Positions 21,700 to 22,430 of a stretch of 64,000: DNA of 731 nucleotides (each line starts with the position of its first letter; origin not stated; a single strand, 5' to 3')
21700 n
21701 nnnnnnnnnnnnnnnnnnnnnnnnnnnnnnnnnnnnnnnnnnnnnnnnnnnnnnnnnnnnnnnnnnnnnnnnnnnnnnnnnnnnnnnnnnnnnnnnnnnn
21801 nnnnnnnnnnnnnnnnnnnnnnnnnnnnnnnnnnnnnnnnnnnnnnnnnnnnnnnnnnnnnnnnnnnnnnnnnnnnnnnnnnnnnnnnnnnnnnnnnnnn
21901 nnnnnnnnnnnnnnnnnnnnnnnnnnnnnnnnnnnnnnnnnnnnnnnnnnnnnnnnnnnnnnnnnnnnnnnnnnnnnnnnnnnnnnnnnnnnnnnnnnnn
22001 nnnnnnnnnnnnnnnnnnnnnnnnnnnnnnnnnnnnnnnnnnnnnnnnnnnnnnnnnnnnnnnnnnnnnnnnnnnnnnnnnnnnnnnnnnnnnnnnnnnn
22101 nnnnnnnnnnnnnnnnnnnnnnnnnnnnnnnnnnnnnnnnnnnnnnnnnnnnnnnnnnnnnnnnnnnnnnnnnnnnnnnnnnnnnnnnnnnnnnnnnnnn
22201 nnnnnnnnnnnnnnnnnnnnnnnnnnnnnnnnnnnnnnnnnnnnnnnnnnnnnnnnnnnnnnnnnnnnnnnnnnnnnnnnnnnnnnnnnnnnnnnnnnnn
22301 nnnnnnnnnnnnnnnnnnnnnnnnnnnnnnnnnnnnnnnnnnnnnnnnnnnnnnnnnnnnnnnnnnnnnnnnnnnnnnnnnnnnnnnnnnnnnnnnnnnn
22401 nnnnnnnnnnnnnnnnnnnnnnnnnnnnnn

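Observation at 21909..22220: Family 1: ~128-nt multi-hairpin intergenic element present at least 7 times in 64 kb (tandem pair here)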

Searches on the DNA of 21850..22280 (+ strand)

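Call 42: search_rna_families(source=window, start=21850, end=22280, threshold=evalue, max_evalue=10)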
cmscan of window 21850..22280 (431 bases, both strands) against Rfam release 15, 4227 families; matches with E-value up to 10: 10.
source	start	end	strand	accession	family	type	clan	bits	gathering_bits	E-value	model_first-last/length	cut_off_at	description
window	22189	22218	+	RF01329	CRISPR-DR15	Gene; CRISPR;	-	24.8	36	0.0069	5-34/37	no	CRISPR RNA direct repeat element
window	22047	22130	+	RF01796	frnS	Gene; sRNA;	-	16.9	60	2.2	1-119/119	no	Fumarate/nitrate reductase regulator sRNA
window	22183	22262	+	RF02351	psRNA14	Gene; sRNA;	-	16.4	60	4.6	1-84/84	no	Proteobacteria sRNA psRNA14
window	22154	22220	+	RF03254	mir-9460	Gene; miRNA;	-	14.2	85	4.4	1-68/68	no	mir-9460 microRNA precursor family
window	21972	22028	+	RF01411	BsrF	Gene; sRNA;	-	13.9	50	6.4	1-113/113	no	BsrF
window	22018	22141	+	RF02527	SSRC38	Gene; sRNA;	-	13.8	80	6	33-152/166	no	Streptococcus sRNA SSRC38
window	21965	22017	-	RF01531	TB10Cs3H1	Gene; snRNA; snoRNA; HACA-box;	-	13.6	40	9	1-62/62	no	Trypanosomatid snoRNA TB10Cs3H1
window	21917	21938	-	RF02448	SpR20_sRNA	Gene; sRNA;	-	13.3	45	3.9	1-45/45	no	Streptococcus sRNA SpR20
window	22163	22217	-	RF03058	sul1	Cis-reg; riboswitch;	-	12.6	36.2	9.8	1-56/56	no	sul1 RNA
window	22186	22251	-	RF02631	Hrs13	Gene; sRNA;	-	11.4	52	5.1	1-82/82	no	Hfq-regulated sRNA 13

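Call 58: build_rna_model(alignment_id=A4, structure=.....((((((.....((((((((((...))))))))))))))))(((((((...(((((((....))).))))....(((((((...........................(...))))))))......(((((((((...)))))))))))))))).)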
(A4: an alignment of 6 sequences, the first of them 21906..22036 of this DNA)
Model R1 built from alignment A4 (6 sequences, 159 columns); structure: as given.
model positions 132; base pairs 47; branch points 3; effective number of sequences 0.8; information 0.59 bits per position. Calibrated on 0.2 Mb of random sequence (short: E-values are rough).
structure used (alignment columns):
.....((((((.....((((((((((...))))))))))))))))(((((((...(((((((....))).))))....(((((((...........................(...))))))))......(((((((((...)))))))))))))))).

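Call 59: search_with_rna_model(model_id=R1, source=window, filters=off, max_evalue=10)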
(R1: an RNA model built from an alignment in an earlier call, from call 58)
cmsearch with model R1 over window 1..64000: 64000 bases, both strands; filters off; matches with E-value up to 10: 36.
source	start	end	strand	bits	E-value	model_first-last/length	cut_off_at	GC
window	58059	58190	+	155.8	5.6e-38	1-132/132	no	0.52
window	21906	22036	+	153.2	2.6e-37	1-132/132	no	0.55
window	55452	55582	+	150.1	1.6e-36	1-132/132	no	0.56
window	22089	22220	+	144.2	5.1e-35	1-132/132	no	0.56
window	10628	10785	+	87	1.9e-20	1-132/132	no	0.53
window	21956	22138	-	29.7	7.4e-06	1-132/132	no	0.48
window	58103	58208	-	26.6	4.8e-05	1-132/132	no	0.48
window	52622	52687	+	25.8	7.6e-05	1-132/132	no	0.48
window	22184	22281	-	19.3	0.0033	1-132/132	no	0.33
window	30117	30251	-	17.8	0.008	1-132/132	no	0.5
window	55468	55490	-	16.1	0.022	17-39/132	no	0.7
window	58075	58097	-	16.1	0.022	17-39/132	no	0.7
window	2148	2311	-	15.8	0.026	1-132/132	no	0.51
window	55496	55648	-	14.4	0.061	1-132/132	no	0.57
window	21922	21944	-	12.9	0.14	17-39/132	no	0.65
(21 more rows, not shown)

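Call 60: search_with_rna_model(model_id=R1, sources=[L020, L022, L003, L023, L021], filters=off, max_evalue=10)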
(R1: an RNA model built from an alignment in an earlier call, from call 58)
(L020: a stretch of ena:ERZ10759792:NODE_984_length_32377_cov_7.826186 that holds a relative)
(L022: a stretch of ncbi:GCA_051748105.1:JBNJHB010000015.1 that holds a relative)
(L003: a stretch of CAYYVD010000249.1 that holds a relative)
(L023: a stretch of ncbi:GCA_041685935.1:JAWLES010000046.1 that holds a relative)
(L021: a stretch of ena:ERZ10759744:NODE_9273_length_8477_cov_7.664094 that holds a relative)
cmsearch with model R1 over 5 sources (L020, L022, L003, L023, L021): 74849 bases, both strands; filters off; matches with E-value up to 10: 7.
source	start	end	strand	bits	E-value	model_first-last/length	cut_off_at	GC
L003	5930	6060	-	152.5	4.5e-37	1-132/132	no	0.56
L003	6022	6044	+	16.1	0.026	17-39/132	no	0.7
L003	5939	5957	+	13.1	0.15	105-123/132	no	0.74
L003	5965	5983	+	11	0.5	79-97/132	no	0.68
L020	13436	13556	+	8.6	2.1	1-132/132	no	0.54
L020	517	606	-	6.6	6.9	1-132/132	no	0.51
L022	19365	19469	+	6.5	7.1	1-132/132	no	0.5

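Call 85: search_with_rna_model(model_id=R1, sources=[L024, L025, L026, L027, L028], filters=off, max_evalue=1, show_alignments=4)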
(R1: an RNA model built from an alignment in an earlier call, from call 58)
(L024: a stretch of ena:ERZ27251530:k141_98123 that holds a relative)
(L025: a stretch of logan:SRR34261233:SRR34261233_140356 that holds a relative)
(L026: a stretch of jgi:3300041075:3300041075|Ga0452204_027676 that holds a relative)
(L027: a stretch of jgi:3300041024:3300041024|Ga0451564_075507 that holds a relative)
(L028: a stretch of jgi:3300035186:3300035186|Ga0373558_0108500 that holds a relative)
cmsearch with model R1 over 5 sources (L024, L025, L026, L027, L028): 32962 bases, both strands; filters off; matches with E-value up to 1: 14.
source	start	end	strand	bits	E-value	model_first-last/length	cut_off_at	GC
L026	2083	2213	+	132.2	3e-32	1-132/132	no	0.53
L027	6519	6649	+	132.2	3e-32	1-132/132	no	0.53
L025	579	709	+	114.4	1e-27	1-132/132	no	0.51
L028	726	856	+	108.3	3.7e-26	1-132/132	no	0.53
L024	7351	7481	+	98.1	1.4e-23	1-132/132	no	0.57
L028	821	964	-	16.5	0.0091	1-132/132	no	0.51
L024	7388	7492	-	14.6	0.027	1-132/132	no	0.57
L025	619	738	-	14.6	0.027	1-132/132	no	0.51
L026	2066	2137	-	13.8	0.043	1-132/132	no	0.42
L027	6502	6573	-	13.8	0.043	1-132/132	no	0.42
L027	4761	4887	+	11.3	0.19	1-132/132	no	0.48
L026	3049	3122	-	9.2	0.64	1-132/132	no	0.41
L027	3884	3985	-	9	0.73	1-132/132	no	0.57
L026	3071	3141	+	8.6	0.94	1-132/132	no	0.46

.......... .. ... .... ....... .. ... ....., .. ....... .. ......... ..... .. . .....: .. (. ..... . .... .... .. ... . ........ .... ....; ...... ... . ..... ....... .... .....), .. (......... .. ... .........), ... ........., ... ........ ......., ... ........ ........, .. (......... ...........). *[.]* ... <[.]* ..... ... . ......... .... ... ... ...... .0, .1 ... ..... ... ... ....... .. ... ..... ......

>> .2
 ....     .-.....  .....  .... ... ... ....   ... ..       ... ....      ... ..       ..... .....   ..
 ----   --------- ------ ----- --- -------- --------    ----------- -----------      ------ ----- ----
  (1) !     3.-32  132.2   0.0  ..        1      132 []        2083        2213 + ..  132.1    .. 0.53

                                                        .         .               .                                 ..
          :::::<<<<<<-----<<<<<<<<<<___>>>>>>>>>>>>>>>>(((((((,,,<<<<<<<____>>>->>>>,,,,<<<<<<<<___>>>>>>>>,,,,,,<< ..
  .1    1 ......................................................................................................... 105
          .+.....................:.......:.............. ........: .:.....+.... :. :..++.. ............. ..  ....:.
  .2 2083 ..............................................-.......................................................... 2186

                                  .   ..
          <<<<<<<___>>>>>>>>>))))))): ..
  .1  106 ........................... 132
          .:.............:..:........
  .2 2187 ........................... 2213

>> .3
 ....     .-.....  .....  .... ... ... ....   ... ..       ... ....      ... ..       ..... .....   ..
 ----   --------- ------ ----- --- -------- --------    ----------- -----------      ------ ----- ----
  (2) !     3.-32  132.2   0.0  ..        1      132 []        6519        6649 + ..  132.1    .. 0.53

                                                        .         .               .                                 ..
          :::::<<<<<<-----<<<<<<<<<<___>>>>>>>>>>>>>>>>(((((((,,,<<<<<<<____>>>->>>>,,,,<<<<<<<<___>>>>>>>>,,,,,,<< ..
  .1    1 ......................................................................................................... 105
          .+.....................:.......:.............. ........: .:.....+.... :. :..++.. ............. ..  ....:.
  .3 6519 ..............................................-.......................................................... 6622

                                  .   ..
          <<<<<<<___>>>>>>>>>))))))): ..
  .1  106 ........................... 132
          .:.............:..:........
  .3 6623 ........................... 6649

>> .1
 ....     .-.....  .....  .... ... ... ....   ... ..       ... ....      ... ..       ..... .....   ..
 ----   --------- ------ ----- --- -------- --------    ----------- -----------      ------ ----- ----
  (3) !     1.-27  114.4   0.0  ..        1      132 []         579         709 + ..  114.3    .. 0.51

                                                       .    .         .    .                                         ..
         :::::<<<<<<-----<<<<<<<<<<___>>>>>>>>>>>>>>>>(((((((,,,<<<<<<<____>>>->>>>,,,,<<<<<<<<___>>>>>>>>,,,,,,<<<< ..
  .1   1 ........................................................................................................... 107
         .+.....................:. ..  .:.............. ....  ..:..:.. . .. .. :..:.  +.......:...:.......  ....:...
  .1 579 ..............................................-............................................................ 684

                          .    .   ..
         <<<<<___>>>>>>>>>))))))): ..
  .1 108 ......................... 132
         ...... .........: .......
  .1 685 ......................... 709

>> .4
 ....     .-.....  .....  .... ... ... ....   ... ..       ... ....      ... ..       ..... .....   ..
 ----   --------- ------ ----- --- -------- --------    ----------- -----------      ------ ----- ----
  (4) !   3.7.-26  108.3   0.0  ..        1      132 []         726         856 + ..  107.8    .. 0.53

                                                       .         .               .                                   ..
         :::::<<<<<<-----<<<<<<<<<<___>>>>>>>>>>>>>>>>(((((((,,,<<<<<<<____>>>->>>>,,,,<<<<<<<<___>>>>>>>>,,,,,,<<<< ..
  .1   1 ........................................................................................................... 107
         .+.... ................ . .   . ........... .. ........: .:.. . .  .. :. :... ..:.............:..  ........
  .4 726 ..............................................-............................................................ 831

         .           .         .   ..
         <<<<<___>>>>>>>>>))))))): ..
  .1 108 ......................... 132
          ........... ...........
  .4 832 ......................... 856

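Call 94: search_with_rna_model(model_id=R1, sources=[window, L003, L024, L025, L026, L028, L029, L030], filters=default, max_evalue=1e-10, make_alignment=true)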
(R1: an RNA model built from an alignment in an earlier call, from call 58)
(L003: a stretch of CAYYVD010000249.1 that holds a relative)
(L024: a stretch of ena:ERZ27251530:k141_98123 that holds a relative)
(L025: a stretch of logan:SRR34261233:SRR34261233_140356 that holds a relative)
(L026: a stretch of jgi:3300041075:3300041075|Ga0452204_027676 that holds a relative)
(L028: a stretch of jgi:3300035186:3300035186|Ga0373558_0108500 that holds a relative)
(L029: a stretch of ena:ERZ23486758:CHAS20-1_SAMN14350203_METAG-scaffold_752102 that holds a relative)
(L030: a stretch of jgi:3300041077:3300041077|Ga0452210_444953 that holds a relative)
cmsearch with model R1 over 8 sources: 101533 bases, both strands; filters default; matches with E-value up to 1e-10: 12.
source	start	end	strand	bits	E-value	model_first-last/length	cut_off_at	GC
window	58059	58190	+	155.8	8.7e-38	1-132/132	no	0.52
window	21906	22036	+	153.2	4.1e-37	1-132/132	no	0.55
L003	5930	6060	-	152.6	6e-37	1-132/132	no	0.56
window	55452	55582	+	150.1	2.6e-36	1-132/132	no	0.56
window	22089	22220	+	144.2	8.1e-35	1-132/132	no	0.56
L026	2083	2213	+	132.2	9.2e-32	1-132/132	no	0.53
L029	173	301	+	119.7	1.4e-28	1-132/132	no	0.54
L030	2414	2544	+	117.1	6.5e-28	1-132/132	no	0.52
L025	579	709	+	114.4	3.1e-27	1-132/132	no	0.51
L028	726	856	+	108.3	1.1e-25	1-132/132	no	0.53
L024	7351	7481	+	98.1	4.4e-23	1-132/132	no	0.57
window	10628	10785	+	87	3e-20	1-132/132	no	0.53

Alignment A6: 12 matches aligned to the model, 164 columns, each read 5' to 3' on its own strand. Consensus structure (alignment columns), stored with it:
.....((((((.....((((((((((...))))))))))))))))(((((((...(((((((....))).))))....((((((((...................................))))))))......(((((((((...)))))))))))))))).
